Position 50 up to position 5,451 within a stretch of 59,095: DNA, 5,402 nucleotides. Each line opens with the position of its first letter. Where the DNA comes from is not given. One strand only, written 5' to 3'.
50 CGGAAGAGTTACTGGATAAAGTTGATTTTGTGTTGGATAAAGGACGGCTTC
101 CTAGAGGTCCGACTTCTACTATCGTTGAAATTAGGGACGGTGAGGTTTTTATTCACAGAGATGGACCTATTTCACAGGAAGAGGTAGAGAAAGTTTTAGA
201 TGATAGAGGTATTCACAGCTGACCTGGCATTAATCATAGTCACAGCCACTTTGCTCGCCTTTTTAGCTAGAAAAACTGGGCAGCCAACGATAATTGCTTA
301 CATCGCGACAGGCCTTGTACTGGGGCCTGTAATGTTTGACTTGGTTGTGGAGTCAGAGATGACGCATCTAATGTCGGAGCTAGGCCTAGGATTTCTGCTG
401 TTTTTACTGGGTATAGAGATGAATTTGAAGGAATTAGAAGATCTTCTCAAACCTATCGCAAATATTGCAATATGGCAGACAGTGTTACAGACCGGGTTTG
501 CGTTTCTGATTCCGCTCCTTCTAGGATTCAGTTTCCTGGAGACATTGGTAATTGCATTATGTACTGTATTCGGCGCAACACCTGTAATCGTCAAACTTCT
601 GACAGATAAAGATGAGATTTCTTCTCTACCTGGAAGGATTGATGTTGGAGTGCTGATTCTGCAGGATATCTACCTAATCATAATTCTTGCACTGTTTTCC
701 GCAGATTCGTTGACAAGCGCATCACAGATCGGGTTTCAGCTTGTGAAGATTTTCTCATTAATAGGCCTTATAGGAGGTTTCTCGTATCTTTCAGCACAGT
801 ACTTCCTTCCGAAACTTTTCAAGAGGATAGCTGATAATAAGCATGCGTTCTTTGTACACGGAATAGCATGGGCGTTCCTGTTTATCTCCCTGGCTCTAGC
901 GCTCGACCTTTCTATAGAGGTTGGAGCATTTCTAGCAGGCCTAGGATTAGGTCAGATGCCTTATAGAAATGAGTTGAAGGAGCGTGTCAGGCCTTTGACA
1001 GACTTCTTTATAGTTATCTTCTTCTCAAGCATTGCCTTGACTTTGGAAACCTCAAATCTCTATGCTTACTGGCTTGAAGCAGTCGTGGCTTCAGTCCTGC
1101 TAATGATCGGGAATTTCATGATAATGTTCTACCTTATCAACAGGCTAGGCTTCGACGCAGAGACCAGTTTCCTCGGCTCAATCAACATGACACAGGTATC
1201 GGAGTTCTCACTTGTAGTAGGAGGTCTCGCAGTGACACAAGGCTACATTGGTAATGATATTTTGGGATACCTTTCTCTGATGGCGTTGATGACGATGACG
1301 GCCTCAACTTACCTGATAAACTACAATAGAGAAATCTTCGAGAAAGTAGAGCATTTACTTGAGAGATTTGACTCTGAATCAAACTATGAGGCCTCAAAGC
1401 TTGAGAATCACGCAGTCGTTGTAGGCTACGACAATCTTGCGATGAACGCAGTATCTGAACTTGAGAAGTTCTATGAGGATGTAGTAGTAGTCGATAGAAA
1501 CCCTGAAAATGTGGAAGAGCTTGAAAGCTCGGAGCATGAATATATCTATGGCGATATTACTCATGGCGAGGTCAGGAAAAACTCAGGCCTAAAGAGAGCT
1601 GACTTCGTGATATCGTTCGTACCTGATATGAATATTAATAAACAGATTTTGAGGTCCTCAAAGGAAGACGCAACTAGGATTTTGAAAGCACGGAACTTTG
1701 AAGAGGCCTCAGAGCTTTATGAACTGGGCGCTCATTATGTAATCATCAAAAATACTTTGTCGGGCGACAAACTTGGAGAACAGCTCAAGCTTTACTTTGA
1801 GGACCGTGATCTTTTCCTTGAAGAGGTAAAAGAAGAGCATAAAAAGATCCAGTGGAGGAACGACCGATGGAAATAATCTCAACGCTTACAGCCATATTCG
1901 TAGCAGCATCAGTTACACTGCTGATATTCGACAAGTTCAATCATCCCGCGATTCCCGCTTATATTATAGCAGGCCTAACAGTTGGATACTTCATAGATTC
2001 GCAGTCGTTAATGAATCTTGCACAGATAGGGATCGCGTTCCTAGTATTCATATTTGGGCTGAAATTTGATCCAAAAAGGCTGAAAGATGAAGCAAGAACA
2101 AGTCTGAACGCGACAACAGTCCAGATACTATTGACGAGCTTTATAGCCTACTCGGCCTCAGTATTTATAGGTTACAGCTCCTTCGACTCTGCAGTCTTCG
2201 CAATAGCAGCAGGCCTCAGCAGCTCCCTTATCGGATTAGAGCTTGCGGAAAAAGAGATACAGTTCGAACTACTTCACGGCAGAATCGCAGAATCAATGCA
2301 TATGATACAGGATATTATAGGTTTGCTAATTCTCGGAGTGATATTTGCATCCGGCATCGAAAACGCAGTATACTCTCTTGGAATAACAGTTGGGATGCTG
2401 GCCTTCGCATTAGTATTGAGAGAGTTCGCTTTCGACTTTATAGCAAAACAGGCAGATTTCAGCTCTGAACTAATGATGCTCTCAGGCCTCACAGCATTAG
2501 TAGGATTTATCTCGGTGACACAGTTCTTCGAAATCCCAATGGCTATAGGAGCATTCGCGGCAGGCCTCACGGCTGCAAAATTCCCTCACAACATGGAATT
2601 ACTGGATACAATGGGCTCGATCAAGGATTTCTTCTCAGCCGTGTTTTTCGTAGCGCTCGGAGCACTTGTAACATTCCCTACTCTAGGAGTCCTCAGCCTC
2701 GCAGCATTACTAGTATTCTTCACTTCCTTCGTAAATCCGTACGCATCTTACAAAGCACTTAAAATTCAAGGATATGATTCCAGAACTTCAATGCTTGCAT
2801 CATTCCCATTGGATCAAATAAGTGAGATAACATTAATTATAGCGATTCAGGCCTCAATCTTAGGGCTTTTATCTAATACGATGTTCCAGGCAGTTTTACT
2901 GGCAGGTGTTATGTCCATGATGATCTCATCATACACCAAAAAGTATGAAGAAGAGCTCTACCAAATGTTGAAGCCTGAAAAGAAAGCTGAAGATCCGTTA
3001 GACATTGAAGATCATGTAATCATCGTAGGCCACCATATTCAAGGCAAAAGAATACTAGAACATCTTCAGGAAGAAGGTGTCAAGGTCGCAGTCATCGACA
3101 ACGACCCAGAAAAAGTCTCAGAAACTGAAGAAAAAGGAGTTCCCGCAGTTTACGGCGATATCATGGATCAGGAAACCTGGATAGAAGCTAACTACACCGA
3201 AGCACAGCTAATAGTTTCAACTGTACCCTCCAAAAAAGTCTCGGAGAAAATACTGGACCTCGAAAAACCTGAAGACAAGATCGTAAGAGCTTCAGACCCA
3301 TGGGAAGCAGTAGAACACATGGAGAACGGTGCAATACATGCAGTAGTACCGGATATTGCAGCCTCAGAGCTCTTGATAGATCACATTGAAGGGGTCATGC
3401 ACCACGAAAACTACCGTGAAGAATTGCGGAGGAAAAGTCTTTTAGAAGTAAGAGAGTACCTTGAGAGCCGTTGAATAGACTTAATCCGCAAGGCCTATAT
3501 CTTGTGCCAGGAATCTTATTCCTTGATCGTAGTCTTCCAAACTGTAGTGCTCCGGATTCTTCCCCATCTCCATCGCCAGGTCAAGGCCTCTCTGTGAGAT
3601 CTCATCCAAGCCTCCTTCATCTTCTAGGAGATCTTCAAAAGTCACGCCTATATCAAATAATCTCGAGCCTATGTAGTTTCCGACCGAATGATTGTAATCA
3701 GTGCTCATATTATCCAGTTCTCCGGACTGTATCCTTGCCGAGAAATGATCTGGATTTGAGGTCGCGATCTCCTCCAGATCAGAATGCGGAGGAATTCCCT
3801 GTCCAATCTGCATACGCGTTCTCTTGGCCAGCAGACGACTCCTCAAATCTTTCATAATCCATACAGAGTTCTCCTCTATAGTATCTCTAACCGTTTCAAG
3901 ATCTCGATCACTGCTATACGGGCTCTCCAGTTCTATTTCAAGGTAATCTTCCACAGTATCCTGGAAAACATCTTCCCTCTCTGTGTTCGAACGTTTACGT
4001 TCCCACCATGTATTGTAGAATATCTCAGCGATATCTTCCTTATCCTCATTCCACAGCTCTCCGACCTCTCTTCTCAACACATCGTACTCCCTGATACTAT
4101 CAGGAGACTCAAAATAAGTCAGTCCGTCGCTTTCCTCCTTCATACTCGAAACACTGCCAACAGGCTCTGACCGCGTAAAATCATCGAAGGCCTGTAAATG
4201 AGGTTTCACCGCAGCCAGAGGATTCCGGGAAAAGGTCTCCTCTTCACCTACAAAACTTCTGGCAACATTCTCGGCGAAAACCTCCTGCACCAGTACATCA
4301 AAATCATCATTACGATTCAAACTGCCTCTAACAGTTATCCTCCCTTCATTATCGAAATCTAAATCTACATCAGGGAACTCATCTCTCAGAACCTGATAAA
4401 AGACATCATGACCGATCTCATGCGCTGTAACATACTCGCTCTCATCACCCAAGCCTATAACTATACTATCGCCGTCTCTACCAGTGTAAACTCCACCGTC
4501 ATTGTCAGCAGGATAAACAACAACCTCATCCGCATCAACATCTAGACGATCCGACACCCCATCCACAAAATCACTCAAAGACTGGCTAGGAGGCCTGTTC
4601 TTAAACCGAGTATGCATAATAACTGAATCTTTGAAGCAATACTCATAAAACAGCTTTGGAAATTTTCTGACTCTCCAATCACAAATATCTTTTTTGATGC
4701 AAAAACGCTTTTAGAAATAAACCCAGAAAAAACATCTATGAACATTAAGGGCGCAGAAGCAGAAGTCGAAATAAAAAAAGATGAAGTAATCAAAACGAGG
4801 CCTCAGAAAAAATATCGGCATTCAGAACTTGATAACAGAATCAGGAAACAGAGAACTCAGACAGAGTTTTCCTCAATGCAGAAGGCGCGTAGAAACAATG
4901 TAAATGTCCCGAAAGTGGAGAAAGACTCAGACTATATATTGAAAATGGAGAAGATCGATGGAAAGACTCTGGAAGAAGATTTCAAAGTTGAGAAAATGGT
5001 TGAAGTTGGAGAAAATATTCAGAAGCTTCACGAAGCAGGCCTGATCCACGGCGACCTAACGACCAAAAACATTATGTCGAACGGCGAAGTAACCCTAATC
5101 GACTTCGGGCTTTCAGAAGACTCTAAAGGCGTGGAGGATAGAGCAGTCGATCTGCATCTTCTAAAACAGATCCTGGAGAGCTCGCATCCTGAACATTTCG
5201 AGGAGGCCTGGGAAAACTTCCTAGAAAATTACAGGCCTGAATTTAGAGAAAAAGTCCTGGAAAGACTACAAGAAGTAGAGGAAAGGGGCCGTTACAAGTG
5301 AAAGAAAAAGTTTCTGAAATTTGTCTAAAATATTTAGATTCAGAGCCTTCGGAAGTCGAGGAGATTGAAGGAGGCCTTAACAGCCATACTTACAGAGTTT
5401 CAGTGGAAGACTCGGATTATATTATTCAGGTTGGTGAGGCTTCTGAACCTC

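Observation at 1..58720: The palindromic hexamer AGGCCT is massively over-represented in all codon phases, on both strands and in intergenic DNA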

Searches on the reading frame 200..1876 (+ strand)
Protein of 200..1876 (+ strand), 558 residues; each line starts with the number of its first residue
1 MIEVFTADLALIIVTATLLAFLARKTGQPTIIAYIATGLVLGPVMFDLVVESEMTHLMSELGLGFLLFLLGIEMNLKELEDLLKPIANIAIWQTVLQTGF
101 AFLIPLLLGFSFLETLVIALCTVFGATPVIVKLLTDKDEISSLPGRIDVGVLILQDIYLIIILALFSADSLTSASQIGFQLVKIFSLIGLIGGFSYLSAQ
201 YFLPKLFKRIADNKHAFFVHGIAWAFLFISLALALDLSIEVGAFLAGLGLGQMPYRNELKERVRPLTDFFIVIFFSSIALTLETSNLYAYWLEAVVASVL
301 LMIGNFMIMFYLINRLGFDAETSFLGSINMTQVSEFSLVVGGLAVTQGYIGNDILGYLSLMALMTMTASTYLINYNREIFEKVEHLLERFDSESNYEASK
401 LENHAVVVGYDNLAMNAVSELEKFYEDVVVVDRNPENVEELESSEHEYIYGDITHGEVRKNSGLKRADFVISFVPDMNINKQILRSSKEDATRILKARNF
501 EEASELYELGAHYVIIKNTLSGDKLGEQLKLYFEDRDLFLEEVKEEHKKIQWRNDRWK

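Call 4: search_protein_families(library=pfam, proteins=[window:200-1876:+])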
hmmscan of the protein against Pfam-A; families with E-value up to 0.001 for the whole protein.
window:200-1876:+ (558 aa): 3 families
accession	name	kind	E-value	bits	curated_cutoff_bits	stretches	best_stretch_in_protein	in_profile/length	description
PF00999.27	Na_H_Exchanger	-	1.4e-48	166.1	26.2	1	13-367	1-363/375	Sodium/hydrogen exchanger, transmembrane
PF02254.24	TrkA_N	-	3e-19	69.9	23.8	1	406-516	2-115/116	TrkA-N domain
PF13241.12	NAD_binding_7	-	0.00012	23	22.1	1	403-490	8-85/104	Putative NAD(P)-binding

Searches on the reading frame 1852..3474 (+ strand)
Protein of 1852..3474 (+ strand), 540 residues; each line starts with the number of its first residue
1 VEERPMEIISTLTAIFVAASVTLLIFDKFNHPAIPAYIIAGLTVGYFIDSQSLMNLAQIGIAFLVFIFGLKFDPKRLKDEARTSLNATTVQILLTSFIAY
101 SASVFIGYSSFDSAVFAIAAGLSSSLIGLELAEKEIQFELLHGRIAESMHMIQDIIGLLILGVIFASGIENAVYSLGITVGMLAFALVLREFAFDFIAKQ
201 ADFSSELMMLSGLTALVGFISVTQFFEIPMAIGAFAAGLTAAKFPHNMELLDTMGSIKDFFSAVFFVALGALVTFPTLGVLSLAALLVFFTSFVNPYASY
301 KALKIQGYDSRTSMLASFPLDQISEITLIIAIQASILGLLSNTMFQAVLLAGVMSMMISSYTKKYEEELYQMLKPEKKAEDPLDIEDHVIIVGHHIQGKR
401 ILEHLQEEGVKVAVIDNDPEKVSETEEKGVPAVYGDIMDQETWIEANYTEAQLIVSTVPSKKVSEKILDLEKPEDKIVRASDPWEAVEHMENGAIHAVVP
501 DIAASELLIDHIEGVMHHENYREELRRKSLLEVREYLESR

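Call 4: search_protein_families(library=pfam, proteins=[window:1852-3474:+])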
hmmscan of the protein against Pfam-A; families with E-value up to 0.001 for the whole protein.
window:1852-3474:+ (540 aa): 2 families
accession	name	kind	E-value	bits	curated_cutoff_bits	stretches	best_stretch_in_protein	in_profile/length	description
PF00999.27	Na_H_Exchanger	-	1.4e-32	113.5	26.2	1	17-358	3-364/375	Sodium/hydrogen exchanger, transmembrane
PF02254.24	TrkA_N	-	2e-16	60.8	23.8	1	389-500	1-116/116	TrkA-N domain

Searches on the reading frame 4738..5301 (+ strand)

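Call 15: search_protein_families(library=pfam, proteins=[window:4738-5301:+])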
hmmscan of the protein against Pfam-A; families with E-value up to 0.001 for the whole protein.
window:4738-5301:+ (187 aa): 7 families
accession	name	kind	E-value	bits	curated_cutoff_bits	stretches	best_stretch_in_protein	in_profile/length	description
PF01163.29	RIO1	-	7.2e-10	39.2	22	1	23-124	37-149/187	RIO domain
PF06293.20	Kdo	-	9.9e-09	35.4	21.3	1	76-165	113-207/207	Lipopolysaccharide kinase (Kdo/WaaP) family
PF00069.31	Pkinase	-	3.1e-07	30.5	31.7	1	36-131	42-150/263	Protein kinase domain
PF07714.23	PK_Tyr_Ser-Thr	-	8e-06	25.8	23.1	1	30-130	87-153/258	Protein tyrosine and serine/threonine kinase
PF02958.26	EcKL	-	2.1e-05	24.4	22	1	24-178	147-293/294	Ecdysteroid kinase-like family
PF03109.22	ABC1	-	9.2e-05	22.1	22.9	1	44-130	124-218/244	ABC1 atypical kinase-like domain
PF01636.29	APH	-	0.00011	22.4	23.2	1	84-143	147-210/239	Phosphotransferase enzyme family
